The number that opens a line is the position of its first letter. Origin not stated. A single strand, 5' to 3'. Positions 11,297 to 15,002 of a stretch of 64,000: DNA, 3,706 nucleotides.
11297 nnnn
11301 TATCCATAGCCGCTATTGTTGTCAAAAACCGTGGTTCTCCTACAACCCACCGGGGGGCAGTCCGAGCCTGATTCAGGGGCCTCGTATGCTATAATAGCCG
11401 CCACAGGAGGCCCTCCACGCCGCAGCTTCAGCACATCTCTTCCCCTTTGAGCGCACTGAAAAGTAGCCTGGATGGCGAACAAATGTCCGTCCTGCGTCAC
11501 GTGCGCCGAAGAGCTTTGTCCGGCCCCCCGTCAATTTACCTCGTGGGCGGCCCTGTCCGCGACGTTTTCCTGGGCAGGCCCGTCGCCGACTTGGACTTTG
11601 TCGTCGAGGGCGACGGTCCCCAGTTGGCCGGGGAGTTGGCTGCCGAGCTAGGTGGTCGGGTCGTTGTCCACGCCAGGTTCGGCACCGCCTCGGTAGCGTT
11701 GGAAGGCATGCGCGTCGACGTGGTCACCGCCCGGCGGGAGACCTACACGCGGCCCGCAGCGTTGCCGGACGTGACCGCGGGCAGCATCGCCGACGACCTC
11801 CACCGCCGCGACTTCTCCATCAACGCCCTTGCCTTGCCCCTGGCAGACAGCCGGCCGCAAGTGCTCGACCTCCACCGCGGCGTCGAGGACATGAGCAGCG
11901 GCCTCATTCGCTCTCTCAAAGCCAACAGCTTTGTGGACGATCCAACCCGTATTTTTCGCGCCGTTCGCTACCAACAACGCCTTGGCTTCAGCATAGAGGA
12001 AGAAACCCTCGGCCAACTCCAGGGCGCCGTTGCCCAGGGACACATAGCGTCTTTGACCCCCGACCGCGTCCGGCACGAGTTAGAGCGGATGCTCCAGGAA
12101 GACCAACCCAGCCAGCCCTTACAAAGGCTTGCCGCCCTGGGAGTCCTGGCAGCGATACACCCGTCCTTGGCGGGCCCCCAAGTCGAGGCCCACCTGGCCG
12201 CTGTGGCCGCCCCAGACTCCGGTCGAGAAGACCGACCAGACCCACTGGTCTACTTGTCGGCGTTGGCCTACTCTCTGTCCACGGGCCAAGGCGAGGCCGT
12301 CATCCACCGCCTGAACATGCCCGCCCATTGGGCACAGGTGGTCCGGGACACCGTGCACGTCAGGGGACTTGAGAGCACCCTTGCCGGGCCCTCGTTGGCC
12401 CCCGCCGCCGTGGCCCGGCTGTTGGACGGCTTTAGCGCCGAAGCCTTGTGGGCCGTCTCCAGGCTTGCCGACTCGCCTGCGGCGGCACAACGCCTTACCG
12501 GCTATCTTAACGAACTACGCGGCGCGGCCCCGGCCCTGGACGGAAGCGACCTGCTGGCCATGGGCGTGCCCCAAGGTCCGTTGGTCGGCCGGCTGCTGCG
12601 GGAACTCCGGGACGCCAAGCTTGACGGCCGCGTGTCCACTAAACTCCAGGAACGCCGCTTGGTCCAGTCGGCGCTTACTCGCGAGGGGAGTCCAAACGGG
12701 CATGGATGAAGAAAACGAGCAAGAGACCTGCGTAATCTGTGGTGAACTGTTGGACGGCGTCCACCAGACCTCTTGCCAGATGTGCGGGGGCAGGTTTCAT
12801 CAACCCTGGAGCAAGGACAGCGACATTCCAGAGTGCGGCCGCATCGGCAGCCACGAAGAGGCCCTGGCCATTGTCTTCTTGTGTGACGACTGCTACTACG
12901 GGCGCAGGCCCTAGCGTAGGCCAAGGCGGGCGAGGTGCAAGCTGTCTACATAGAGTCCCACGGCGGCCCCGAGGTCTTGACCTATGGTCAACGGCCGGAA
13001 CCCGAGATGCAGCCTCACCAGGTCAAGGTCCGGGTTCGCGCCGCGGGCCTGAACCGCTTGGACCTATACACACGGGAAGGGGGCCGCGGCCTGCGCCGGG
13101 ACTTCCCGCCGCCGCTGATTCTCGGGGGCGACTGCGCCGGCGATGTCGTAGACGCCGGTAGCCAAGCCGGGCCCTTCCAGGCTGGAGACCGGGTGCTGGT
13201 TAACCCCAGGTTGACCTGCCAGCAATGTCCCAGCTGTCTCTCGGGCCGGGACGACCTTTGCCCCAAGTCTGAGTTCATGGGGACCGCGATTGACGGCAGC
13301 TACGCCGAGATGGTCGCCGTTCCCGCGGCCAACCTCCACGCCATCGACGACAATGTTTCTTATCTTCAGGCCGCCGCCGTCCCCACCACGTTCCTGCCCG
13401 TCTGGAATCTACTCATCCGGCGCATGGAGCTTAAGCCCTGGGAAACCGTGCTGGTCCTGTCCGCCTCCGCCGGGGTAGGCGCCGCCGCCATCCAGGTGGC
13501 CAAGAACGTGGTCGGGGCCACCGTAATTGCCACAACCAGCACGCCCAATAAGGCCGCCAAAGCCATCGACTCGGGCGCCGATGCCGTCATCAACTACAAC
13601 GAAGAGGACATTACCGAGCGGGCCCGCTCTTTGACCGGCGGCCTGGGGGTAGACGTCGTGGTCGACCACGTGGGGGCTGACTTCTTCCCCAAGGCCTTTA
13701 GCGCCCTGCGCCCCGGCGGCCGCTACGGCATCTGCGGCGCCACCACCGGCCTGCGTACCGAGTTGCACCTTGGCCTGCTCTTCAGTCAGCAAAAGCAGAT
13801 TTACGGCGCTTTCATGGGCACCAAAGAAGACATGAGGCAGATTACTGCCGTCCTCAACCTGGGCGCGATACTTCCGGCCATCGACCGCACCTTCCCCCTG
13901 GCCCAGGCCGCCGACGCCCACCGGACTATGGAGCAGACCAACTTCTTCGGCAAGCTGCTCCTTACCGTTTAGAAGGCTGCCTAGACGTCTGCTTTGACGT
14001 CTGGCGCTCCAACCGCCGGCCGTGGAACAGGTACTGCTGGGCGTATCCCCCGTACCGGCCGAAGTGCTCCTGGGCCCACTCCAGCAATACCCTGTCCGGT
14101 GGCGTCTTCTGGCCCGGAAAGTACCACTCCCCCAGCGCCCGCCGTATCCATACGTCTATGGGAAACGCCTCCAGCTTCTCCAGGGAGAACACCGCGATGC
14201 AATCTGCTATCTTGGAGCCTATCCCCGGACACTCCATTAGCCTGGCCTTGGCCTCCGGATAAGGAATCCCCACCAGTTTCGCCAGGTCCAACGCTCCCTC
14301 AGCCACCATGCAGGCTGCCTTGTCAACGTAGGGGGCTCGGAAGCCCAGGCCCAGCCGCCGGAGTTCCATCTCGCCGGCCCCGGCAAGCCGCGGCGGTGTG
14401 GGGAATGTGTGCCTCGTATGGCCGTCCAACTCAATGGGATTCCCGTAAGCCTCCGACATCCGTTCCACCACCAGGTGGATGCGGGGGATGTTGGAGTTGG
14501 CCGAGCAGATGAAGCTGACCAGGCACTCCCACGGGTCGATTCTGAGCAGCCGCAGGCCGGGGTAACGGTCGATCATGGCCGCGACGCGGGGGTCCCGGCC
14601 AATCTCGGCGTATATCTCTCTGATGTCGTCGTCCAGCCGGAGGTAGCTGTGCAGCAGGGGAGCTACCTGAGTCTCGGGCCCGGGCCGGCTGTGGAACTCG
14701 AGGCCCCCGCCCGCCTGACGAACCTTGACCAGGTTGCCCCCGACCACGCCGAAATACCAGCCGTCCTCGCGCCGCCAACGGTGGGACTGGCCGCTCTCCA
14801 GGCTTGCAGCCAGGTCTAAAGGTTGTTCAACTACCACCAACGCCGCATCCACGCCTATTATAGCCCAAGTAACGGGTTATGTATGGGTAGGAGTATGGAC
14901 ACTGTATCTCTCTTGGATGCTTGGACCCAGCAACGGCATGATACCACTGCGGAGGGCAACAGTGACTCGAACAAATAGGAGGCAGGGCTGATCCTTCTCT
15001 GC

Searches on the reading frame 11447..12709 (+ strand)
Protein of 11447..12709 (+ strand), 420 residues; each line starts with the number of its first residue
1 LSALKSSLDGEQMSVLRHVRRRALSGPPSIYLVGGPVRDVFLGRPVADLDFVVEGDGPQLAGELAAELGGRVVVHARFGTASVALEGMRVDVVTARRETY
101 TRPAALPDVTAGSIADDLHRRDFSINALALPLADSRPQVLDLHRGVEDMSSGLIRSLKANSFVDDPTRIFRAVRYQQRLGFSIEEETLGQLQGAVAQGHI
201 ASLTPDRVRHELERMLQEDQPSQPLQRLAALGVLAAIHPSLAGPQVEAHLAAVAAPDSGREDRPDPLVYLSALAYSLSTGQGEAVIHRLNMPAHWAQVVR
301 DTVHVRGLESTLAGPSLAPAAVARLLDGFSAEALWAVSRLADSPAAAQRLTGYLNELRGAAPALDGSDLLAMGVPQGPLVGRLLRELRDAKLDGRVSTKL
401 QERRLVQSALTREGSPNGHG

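Call 24: search_protein_families(library=ncbifam, proteins=[window:11447-12709:+], max_evalue=0.001)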
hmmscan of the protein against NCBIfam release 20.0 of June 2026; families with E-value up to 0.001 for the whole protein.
window:11447-12709:+ (420 aa): 9 families
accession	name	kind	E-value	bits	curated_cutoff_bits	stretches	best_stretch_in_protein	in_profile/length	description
NF041569.1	A-tRNAntase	equivalog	1.2e-58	199.2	1440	1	29-410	481-877/880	A-adding tRNA nucleotidyltransferase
TIGR02692.1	tRNA_CCA_actino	equivalog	2.6e-40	138.5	438.8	1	16-246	16-248/466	CCA tRNA nucleotidyltransferase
NF009814.0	PRK13299.1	equivalog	1.7e-34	119.5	290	1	31-399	24-382/396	CCA tRNA nucleotidyltransferase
NF008137.0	PRK10885.1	equivalog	6.4e-31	107.5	451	1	30-241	3-210/409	multifunctional CCA addition/repair protein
TIGR01942.1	pcnB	subfamily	8.9e-25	87.4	305.65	1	30-242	32-242/425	polynucleotide adenylyltransferase PcnB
NF009813.0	PRK13298.1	equivalog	2.5e-24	86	606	1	30-241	3-210/417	tRNA CCA-pyrophosphorylase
NF009812.0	PRK13297.1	equivalog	3.6e-23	82.3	624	1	29-255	13-234/364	tRNA CCA-pyrophosphorylase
NF008634.1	PRK11623.1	equivalog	4.5e-15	55.2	702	1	29-240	62-282/469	polynucleotide adenylyltransferase PcnB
NF009811.0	PRK13296.1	equivalog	5.7e-15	55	469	1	30-241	3-208/360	CCA tRNA nucleotidyltransferase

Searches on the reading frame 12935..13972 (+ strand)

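Call 24: search_protein_families(library=ncbifam, proteins=[window:12935-13972:+], max_evalue=0.001)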
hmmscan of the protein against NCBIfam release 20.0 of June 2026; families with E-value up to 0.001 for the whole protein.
window:12935-13972:+ (345 aa): 26 families (the best 25 are shown)
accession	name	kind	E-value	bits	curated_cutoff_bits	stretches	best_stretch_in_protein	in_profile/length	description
TIGR02824.1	quinone_pig3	subfamily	1.8e-67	227.7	296.8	2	119-345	90-325/325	putative NAD(P)H quinone oxidoreductase, PIG3 family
NF010344.0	PRK13771.1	subfamily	3.2e-48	164.4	349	1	1-344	1-332/334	putative alcohol dehydrogenase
NF041172.1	AcrlCoa_red_Thmprot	equivalog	1.7e-42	145.6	500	1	1-344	1-333/334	acryloyl-CoA reductase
NF008024.0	PRK10754.1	subfamily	8.1e-40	136.8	348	2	121-343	93-325/327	NADPH:quinone reductase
NF003808.0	PRK05396.1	equivalog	4.2e-35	121.2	380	1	18-334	16-330/341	L-threonine 3-dehydrogenase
TIGR01751.1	crot-CoA-red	equivalog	4.7e-34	117.8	378.55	2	15-230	25-250/398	crotonyl-CoA carboxylase/reductase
TIGR00692.1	tdh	equivalog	2.6e-32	112.2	458.35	1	21-272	17-265/340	L-threonine 3-dehydrogenase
NF041097.1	keto_inos_dh_IolM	equivalog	2.9e-32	111.8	450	1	18-335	43-380/389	scyllo-inosose 3-dehydrogenase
NF006940.0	PRK09422.1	equivalog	9.7e-31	107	344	1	23-343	20-333/338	alcohol dehydrogenase AdhP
NF047908.1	AldhRedAhr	equivalog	1e-24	87.1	470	1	23-334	24-324/335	NADPH-dependent aldehyde reductase Ahr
NF007489.0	PRK10083.1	equivalog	1e-24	87.1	376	1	11-233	8-227/339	Zn-dependent oxidoreductase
TIGR02822.1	adh_fam_2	subfamily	5.9e-24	84.7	283.5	1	17-339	17-324/329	zinc-binding alcohol dehydrogenase family protein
TIGR03451.1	mycoS_dep_FDH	equivalog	2.7e-23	82.4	512.9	1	23-296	22-305/358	S-(hydroxymethyl)mycothiol dehydrogenase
TIGR03989.1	Rxyl_3153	subfamily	3.3e-23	82.6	440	2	117-309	135-330/370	NDMA-dependent alcohol dehydrogenase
TIGR02817.1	adh_fam_1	subfamily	4.1e-23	82.4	284.05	2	120-341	95-331/336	zinc-binding alcohol dehydrogenase family protein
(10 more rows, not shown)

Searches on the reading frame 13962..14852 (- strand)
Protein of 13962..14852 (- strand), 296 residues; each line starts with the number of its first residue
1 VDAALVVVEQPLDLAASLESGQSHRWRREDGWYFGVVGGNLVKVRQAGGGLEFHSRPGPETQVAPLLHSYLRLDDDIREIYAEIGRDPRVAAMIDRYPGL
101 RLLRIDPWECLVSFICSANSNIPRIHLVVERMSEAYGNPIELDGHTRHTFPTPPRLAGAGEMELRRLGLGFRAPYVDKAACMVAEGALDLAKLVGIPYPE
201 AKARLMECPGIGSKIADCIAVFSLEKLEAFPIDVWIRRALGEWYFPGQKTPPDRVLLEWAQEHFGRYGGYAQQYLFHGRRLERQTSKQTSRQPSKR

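Call 24: search_protein_families(library=ncbifam, proteins=[window:13962-14852:-], max_evalue=0.001)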
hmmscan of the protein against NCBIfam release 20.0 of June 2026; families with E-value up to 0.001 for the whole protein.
window:13962-14852:- (296 aa): 2 families
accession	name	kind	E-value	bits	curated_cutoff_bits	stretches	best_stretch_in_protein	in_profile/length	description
TIGR00588.1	ogg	subfamily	3.2e-57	194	397.85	1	7-279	10-304/310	8-oxoguanine DNA-glycosylase (ogg)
NF007641.0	PRK10308.1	equivalog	0.00023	20.9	229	1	95-223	100-227/285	DNA-3-methyladenine glycosylase 2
